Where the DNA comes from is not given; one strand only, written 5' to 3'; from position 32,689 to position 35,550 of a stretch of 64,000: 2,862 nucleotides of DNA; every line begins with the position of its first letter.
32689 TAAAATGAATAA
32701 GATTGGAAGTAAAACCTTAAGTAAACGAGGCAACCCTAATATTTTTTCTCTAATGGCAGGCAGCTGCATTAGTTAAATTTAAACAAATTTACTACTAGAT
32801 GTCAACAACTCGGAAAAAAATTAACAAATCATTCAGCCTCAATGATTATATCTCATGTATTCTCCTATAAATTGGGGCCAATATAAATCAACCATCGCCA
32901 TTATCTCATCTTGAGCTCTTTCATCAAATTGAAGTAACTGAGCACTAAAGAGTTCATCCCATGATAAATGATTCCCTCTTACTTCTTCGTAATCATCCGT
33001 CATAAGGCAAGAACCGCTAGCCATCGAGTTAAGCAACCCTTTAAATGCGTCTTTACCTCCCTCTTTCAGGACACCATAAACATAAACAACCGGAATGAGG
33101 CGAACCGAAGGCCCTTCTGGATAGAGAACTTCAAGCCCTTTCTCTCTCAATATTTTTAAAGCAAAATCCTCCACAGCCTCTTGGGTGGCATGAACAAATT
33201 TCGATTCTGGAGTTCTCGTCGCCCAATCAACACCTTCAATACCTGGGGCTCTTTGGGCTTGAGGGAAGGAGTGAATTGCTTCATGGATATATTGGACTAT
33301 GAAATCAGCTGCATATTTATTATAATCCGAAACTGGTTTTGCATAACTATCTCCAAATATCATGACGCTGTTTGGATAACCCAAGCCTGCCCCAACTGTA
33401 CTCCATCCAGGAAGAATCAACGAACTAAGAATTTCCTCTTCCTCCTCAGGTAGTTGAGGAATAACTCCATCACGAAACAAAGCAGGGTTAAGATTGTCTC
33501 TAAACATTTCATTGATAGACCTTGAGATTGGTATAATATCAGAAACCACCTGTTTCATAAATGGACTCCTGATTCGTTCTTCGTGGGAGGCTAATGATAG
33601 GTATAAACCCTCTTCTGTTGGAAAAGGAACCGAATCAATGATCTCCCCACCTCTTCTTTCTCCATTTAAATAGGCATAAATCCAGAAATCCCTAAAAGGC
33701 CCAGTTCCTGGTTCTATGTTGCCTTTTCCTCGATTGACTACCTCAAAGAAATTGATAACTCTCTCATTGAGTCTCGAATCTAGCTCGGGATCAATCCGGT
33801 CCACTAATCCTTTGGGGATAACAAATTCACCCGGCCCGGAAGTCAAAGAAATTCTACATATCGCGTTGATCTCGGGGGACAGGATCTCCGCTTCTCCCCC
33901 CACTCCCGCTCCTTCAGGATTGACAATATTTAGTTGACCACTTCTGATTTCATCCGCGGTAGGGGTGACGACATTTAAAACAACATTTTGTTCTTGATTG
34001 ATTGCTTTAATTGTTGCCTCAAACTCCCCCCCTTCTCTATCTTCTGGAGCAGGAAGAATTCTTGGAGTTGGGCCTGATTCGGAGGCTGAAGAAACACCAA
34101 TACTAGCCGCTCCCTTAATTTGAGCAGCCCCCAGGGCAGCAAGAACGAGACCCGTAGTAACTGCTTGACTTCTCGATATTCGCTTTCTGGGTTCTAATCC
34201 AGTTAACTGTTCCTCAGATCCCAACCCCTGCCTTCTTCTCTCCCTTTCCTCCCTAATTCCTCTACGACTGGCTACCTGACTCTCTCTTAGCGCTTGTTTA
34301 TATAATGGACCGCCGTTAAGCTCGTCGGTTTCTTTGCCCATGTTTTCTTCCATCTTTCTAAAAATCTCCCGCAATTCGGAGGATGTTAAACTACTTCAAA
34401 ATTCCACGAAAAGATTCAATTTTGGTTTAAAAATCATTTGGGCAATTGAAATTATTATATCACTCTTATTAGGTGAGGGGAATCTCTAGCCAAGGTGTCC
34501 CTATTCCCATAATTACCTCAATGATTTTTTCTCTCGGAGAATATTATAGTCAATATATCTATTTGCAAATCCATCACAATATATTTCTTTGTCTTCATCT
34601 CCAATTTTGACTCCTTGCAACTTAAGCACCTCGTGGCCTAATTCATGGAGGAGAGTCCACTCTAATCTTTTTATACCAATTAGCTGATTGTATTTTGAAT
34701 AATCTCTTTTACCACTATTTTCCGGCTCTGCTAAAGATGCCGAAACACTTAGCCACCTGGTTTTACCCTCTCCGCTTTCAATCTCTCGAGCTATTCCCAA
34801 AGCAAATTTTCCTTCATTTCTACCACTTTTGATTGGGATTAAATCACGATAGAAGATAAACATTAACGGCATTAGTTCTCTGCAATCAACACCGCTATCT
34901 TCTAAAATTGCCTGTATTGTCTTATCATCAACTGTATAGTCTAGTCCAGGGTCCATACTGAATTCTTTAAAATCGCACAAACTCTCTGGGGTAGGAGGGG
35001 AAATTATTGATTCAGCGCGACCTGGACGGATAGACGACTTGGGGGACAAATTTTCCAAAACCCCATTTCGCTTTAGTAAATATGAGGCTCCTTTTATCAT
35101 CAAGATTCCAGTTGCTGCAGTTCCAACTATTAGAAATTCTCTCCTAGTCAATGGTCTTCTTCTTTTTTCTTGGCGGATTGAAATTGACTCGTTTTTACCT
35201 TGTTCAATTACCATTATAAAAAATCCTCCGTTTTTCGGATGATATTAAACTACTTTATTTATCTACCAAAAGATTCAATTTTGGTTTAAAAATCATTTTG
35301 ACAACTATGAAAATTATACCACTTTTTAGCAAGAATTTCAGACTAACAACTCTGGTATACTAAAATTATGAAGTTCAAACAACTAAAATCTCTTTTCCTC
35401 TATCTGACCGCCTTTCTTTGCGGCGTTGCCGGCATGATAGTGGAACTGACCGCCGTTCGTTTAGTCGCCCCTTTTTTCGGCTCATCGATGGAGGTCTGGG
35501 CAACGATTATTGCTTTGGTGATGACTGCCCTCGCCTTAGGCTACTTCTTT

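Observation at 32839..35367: Two secreted HExxH proteins are each preceded by a duplicated ~100-bp promoter/5'-UTR module with an extended -10 box and an SD-sequestering hairpin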

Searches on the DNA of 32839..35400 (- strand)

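Call 7: search_rna_families(source=window, start=34300, end=35400, threshold=evalue, max_evalue=10)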
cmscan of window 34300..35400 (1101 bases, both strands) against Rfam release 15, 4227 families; matches with E-value up to 10: 4.
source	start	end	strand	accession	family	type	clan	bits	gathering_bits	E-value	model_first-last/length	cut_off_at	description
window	34665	34738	+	RF00134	snoZ196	Gene; snRNA; snoRNA; CD-box;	CL00054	19.3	55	8.6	1-84/84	no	Small nucleolar RNA Z196/R39/R59 family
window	34399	34520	+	RF01654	ceN82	Gene; snRNA; snoRNA; HACA-box;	-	18.8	80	3.5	1-135/135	no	Caenorhabditis snoRNA ceN82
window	34585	34602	-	RF01128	sR43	Gene; snRNA; snoRNA; CD-box;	-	12.3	45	3.2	1-56/56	no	Small nucleolar RNA sR42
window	35081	35207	-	RF02158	NPPA-AS1_3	Gene; lncRNA;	-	12.1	55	7.6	1-108/108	no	NPPA antisense RNA 1 conserved region 3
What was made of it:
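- On Rfam cis-regulatory families (riboswitches, known leaders, thermometers): At E <= 10 only chance snoRNA/lncRNA matches appear (call 7).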

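Call 65: build_rna_model(alignment_id=A5)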
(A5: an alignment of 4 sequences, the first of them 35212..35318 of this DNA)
Model R1 built from alignment A5 (4 sequences, 109 columns); structure: RNAalifold consensus.
model positions 106; base pairs 19; branch points 1; effective number of sequences 1.32; information 0.59 bits per position. Calibrated on 0.2 Mb of random sequence (short: E-values are rough).
structure used (alignment columns):
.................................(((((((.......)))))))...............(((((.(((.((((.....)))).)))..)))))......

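Call 66: search_with_rna_model(model_id=R1, sources=[window, L017, L019, L024, L025, L026, L027, L028, L029, L031, L032, L033], max_evalue=10, make_alignment=true, show_alignments=0)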
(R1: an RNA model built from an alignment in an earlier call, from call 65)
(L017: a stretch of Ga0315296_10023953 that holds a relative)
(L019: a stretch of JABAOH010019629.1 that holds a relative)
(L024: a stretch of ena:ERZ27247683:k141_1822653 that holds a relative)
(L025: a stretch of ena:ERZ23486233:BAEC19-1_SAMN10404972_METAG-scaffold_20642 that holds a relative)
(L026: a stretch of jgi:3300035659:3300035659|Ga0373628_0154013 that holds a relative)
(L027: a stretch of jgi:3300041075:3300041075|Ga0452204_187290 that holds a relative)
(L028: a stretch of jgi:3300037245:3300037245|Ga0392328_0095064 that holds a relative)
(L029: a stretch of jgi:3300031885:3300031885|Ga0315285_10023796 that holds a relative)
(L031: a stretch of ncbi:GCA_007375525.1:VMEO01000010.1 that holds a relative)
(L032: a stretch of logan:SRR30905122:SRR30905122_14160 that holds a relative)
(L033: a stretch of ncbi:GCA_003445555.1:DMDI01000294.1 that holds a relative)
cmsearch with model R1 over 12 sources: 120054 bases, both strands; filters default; matches with E-value up to 10: 14.
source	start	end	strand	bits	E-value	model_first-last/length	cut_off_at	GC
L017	1518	1623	-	129.8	4.9e-23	1-106/106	no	0.3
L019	6095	6200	+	121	2.7e-21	1-106/106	no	0.32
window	34351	34457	-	120.3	3.8e-21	1-106/106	no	0.3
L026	177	285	+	117.8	1.2e-20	1-106/106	no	0.3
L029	73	181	+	110.2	3.9e-19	1-106/106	no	0.3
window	35211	35316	-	109.5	5.4e-19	1-106/106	no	0.24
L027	124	228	+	28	0.008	1-106/106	no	0.3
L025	2902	3003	+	27.2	0.012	1-106/106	no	0.3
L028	359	455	+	21.8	0.14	1-106/106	no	0.31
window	7915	8007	-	19.9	0.33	1-106/106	no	0.37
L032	2251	2340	-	15.3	2.7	1-106/106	no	0.36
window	55517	55559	-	13.7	5.6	1-106/106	no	0.26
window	13369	13464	+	13.2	7.2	1-106/106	no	0.29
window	58134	58169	+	12.7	9.1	1-106/106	no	0.19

Alignment A8: 14 matches aligned to the model, 139 columns, each read 5' to 3' on its own strand. Consensus structure (alignment columns), stored with it:
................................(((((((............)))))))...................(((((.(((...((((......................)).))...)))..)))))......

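Call 70: search_with_rna_model(model_id=R1, sources=[window, L017, L019, L025, L026, L027, L028, L029], max_evalue=0.2, make_alignment=true)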
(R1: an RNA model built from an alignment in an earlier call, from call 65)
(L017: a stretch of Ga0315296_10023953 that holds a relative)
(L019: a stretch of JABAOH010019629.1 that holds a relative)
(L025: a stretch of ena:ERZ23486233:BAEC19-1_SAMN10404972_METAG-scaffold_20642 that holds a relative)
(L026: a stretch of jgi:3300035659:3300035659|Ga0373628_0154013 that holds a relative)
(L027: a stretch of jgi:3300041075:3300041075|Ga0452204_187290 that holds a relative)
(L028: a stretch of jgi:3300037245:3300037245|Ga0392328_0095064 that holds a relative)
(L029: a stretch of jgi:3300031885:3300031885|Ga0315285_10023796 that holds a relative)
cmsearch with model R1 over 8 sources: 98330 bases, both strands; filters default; matches with E-value up to 0.2: 9.
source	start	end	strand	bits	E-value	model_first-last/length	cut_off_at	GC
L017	1518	1623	-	129.8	4e-23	1-106/106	no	0.3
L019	6095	6200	+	121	2.2e-21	1-106/106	no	0.32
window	34351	34457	-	120.3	3.1e-21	1-106/106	no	0.3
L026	177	285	+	117.8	9.6e-21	1-106/106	no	0.3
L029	73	181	+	110.2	3.2e-19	1-106/106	no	0.3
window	35211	35316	-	109.5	4.4e-19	1-106/106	no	0.24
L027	124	228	+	28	0.0066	1-106/106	no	0.3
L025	2902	3003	+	27.2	0.0096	1-106/106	no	0.3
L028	359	455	+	21.8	0.11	1-106/106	no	0.31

Alignment A9: 9 matches aligned to the model, 114 columns, each read 5' to 3' on its own strand. Consensus structure (alignment columns), stored with it:
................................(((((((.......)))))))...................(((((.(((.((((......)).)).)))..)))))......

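Call 88: search_rna_families(sources=[L017, L019, L025, L026, L027, L028, L029], threshold=gathering)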
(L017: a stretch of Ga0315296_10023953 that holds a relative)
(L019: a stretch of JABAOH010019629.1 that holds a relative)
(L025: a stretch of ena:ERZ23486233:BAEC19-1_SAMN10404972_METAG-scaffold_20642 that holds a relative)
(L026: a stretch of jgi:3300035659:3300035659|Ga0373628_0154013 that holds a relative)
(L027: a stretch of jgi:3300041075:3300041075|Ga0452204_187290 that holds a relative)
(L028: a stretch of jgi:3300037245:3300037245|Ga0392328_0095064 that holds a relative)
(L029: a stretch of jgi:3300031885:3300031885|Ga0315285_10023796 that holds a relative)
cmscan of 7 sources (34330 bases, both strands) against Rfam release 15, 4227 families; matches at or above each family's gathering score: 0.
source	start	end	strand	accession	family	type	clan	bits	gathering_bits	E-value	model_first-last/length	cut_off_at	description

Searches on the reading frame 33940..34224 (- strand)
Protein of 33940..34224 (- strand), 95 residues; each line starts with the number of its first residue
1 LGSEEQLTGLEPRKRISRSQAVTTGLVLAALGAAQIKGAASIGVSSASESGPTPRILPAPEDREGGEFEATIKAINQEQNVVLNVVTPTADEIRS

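Call 27: find_homologous_proteins(query=A4, max_evalue=1)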
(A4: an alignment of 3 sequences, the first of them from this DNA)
Query A4 (3 sequences): 426 candidates shared short words with the query, none scored E <= 1.
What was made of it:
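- Tried and rejected: An N-terminal alignment query found nothing at all, not even gene 1 itself, so that search was wasted (call 27).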
